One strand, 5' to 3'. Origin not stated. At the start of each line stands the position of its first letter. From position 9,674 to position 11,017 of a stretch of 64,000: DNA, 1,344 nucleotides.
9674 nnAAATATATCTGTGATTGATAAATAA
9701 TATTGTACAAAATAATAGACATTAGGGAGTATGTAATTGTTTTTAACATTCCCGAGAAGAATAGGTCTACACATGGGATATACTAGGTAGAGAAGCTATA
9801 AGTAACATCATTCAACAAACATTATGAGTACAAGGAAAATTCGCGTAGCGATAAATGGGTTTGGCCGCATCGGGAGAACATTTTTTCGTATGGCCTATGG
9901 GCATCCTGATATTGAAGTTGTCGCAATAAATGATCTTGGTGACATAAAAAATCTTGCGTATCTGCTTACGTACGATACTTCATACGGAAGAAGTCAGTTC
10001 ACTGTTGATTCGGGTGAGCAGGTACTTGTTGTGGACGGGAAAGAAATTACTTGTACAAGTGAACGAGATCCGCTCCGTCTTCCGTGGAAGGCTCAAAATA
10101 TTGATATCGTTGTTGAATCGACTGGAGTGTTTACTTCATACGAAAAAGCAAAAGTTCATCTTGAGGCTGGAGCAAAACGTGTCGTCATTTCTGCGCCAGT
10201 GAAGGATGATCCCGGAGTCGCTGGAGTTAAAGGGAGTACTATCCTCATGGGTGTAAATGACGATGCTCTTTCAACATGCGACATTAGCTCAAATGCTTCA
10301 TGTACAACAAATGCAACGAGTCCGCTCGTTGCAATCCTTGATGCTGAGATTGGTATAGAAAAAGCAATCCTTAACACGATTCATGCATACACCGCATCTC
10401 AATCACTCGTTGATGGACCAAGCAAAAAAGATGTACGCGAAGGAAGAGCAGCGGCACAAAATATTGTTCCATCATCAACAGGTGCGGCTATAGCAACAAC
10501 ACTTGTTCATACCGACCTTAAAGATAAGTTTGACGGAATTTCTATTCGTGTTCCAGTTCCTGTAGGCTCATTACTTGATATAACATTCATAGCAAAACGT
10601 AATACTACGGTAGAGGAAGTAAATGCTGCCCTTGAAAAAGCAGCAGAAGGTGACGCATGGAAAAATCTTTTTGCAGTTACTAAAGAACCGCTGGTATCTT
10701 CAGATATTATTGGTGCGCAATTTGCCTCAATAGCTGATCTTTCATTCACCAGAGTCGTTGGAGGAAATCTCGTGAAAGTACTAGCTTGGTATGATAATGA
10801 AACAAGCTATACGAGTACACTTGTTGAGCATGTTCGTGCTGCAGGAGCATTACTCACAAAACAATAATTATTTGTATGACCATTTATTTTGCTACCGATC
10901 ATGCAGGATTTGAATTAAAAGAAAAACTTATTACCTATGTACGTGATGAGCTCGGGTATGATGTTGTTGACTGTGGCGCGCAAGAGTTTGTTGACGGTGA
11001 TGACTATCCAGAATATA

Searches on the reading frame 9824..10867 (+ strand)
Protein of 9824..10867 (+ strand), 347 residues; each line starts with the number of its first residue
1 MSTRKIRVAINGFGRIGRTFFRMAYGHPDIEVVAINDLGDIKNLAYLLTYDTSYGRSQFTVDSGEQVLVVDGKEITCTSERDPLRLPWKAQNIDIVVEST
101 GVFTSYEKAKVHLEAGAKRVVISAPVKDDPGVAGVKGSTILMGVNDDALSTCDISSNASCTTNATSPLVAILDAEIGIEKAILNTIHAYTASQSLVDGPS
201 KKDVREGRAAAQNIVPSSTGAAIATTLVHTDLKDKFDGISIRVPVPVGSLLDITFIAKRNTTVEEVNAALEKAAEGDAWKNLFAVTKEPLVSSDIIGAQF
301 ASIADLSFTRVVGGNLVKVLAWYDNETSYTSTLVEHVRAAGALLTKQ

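Call 105: search_protein_families(library=pfam, proteins=[window:9824-10867:+], max_evalue=0.00001)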
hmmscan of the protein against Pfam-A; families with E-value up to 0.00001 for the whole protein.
window:9824-10867:+ (347 aa): 2 families
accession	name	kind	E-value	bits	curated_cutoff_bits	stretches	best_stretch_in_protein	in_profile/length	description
PF02800.25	Gp_dh_C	-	2.8e-51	173.7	24.4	1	167-323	3-158/158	Glyceraldehyde 3-phosphate dehydrogenase, C-terminal domain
PF00044.30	Gp_dh_N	-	3e-36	124.2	31.7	1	6-105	1-100/101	Glyceraldehyde 3-phosphate dehydrogenase, NAD binding domain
